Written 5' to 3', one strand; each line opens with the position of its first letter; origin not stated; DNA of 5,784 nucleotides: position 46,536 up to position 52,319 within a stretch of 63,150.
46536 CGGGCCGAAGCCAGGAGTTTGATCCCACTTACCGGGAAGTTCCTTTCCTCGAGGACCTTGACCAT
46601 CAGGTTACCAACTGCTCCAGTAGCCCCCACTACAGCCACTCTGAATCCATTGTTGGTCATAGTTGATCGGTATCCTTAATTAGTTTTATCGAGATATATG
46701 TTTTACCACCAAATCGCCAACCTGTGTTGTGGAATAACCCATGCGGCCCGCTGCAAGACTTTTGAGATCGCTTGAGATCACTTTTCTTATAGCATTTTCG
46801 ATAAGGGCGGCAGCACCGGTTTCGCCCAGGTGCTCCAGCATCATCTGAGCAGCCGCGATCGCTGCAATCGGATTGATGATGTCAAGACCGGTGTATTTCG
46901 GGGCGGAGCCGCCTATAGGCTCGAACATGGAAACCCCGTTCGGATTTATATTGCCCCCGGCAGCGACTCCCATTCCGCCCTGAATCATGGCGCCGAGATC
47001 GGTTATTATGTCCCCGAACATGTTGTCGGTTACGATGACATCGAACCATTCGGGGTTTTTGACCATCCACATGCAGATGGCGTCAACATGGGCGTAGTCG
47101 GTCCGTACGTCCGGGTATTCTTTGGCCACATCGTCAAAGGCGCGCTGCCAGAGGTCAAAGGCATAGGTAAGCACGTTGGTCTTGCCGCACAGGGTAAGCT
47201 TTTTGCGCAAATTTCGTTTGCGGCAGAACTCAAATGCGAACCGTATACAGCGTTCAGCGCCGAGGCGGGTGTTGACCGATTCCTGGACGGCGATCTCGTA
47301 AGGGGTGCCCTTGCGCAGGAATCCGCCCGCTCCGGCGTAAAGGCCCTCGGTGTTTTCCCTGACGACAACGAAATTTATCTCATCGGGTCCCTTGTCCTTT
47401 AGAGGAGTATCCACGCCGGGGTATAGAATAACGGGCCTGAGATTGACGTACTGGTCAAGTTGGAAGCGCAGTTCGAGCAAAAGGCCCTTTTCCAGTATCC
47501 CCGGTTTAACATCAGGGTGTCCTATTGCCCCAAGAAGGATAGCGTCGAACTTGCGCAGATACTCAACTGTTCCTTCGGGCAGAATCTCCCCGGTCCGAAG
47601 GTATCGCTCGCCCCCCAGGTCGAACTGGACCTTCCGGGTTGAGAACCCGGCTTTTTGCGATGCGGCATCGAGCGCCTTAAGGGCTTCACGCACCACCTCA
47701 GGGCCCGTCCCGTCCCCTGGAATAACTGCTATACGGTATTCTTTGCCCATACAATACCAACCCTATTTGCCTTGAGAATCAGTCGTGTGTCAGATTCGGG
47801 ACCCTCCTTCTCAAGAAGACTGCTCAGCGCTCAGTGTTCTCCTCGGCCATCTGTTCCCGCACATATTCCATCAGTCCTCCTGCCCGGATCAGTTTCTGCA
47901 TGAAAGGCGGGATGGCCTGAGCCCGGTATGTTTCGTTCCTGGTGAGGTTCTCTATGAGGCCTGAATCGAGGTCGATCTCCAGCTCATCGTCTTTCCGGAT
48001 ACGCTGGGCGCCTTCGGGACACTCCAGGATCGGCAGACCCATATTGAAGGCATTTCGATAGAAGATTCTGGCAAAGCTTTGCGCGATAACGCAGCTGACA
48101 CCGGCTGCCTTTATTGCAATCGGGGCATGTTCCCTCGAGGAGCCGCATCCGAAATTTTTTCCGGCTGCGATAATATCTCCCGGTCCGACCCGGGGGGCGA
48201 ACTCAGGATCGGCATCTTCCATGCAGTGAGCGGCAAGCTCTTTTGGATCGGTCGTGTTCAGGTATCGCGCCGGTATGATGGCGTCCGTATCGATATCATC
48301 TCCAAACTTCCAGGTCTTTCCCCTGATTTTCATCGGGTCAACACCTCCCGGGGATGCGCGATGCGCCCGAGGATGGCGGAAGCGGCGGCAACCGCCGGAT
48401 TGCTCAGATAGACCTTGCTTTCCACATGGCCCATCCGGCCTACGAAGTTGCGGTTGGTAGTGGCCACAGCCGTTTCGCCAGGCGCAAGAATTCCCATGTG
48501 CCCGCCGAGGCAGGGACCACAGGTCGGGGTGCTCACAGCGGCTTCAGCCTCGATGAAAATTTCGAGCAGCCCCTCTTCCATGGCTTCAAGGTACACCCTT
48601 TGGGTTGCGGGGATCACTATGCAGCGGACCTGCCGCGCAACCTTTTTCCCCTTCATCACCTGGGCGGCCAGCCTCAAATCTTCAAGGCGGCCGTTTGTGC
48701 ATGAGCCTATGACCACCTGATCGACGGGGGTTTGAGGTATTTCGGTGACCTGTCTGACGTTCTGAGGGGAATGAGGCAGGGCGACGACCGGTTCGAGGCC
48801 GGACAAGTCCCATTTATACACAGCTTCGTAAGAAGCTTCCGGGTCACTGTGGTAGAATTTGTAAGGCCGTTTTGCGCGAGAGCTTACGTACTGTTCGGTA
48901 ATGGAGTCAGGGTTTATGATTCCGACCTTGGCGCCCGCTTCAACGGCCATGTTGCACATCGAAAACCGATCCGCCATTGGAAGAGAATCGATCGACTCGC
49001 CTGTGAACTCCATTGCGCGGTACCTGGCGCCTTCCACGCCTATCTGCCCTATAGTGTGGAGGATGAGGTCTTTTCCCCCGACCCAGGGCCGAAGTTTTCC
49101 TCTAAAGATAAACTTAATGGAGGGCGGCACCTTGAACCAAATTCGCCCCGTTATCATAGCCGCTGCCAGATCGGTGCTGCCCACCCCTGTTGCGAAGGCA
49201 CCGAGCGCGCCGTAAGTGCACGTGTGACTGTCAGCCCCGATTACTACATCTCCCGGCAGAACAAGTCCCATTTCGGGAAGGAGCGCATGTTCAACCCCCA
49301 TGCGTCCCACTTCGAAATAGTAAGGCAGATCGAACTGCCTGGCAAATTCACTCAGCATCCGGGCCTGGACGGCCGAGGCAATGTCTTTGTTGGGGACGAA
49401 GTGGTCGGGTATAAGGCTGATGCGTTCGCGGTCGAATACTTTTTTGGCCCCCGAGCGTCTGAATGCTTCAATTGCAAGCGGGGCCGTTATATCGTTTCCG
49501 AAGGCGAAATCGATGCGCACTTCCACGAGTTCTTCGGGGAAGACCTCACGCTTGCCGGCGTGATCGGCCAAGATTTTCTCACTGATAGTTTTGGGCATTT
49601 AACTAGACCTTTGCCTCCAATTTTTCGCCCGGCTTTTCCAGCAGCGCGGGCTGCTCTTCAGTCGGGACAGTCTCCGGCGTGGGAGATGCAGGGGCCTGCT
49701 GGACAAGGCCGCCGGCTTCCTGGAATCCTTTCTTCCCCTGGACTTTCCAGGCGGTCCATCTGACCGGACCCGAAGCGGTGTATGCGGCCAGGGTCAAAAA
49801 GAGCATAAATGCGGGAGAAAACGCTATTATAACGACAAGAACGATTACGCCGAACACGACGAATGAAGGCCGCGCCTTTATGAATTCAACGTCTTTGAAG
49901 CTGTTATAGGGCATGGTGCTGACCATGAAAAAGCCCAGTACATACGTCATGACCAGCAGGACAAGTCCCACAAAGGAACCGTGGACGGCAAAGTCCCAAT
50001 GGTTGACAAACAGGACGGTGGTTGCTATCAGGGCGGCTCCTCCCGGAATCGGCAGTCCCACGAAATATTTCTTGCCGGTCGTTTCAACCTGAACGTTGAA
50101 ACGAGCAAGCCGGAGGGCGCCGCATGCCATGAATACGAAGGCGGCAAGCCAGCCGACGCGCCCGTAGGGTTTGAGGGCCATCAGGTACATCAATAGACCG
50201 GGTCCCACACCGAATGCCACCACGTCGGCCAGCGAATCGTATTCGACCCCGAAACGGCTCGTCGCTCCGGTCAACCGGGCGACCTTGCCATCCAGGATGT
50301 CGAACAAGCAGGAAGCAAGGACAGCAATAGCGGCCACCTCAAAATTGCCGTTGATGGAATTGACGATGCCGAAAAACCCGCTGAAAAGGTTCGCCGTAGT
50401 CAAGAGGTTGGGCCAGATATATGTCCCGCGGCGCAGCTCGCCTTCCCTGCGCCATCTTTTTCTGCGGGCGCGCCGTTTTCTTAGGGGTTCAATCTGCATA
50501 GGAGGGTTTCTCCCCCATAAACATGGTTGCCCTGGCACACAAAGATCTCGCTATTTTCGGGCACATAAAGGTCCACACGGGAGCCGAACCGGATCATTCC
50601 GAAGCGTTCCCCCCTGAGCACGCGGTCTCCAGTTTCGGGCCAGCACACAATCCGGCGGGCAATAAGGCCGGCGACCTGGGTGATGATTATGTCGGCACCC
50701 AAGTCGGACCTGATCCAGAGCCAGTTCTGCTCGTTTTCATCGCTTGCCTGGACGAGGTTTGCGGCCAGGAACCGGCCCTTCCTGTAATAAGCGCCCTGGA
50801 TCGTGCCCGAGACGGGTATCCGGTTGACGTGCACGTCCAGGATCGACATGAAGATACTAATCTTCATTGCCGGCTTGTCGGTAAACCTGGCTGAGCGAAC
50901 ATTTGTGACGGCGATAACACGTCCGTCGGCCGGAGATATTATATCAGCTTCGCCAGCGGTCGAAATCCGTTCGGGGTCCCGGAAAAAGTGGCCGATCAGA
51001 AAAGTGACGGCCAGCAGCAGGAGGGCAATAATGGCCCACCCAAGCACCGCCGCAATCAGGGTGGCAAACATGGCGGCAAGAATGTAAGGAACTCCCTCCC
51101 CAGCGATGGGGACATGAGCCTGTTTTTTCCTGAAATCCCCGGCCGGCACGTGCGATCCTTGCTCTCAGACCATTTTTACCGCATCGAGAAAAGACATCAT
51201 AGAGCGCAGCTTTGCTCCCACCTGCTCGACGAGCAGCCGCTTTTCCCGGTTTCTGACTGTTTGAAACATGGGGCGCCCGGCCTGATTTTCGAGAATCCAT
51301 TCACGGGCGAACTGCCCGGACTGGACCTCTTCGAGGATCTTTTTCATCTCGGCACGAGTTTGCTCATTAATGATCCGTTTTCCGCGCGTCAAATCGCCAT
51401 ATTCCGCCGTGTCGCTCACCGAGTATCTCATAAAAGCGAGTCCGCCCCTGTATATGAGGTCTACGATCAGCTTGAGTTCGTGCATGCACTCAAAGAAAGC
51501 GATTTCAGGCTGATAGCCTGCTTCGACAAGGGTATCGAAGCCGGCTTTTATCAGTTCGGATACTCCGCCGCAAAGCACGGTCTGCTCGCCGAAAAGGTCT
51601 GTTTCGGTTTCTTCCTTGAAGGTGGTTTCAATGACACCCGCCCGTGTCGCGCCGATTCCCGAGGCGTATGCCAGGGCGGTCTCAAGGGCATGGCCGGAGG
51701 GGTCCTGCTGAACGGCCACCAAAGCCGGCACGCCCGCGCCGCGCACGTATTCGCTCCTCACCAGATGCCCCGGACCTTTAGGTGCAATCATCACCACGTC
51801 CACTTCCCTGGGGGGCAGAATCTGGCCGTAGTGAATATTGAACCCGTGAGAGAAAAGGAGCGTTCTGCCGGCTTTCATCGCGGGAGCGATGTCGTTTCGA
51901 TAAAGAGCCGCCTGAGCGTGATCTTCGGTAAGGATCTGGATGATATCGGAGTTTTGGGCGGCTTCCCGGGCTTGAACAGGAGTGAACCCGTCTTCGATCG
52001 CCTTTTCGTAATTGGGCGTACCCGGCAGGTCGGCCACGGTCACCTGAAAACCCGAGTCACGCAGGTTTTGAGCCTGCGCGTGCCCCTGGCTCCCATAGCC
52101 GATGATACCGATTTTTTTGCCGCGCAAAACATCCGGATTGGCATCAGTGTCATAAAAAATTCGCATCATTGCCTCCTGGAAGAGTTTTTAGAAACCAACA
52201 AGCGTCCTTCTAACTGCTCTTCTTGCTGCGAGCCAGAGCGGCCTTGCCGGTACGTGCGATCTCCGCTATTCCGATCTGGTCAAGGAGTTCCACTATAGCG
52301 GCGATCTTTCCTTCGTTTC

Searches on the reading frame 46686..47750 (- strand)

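Call 58: search_protein_families(library=pfam, proteins=[window:46686-47750:-], max_evalue=0.001)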
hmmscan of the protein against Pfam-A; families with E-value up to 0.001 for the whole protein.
window:46686-47750:- (354 aa): 1 family
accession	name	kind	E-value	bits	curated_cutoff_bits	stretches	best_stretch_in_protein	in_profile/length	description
PF00180.25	Iso_dh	-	2.1e-91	307.2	27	1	7-347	2-347/348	Isocitrate/isopropylmalate dehydrogenase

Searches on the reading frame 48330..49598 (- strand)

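Call 58: search_protein_families(library=pfam, proteins=[window:48330-49598:-], max_evalue=0.001)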
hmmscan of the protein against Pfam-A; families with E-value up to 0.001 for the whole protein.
window:48330-49598:- (422 aa): 1 family
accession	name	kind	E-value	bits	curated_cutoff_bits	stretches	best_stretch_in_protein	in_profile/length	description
PF00330.25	Aconitase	-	4.8e-100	336.2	28.7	2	7-287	1-307/463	Aconitase family (aconitate hydratase)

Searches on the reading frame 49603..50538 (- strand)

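Call 58: search_protein_families(library=pfam, proteins=[window:49603-50538:-], max_evalue=0.001)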
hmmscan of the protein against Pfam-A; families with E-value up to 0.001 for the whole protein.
window:49603-50538:- (311 aa): 1 family
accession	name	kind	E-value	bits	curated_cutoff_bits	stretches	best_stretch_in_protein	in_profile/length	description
PF01066.26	CDP-OH_P_transf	-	3.7e-22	79.8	22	1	42-200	3-148/152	CDP-alcohol phosphatidyltransferase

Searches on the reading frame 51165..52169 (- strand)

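Call 58: search_protein_families(library=pfam, proteins=[window:51165-52169:-], max_evalue=0.001)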
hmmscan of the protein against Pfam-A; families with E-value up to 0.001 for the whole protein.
window:51165-52169:- (334 aa): 6 families
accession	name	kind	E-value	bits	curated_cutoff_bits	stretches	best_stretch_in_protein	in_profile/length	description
PF07991.19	KARI_N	-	9.7e-70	233.9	20.6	1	14-178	1-165/165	Acetohydroxy acid isomeroreductase, NADPH-binding domain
PF01450.25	KARI_C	-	5.6e-66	221.7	29.1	1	184-326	1-143/144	Ketol-acid reductoisomerase, C-terminal domain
PF02826.25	2-Hacid_dh_C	-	1.4e-07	31.5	25.1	1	14-83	33-101/178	D-isomer specific 2-hydroxyacid dehydrogenase, NAD binding domain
PF03446.21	NAD_binding_2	-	1.5e-06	28.7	21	1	19-104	1-89/161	NAD binding domain of 6-phosphogluconate dehydrogenase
PF03807.23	F420_oxidored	-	3.6e-05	24.7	21.6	1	19-77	1-63/94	NADP oxidoreductase coenzyme F420-dependent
PF00670.27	AdoHcyase_NAD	-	0.00012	22.6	27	1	14-81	20-86/162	S-adenosyl-L-homocysteine hydrolase, NAD binding domain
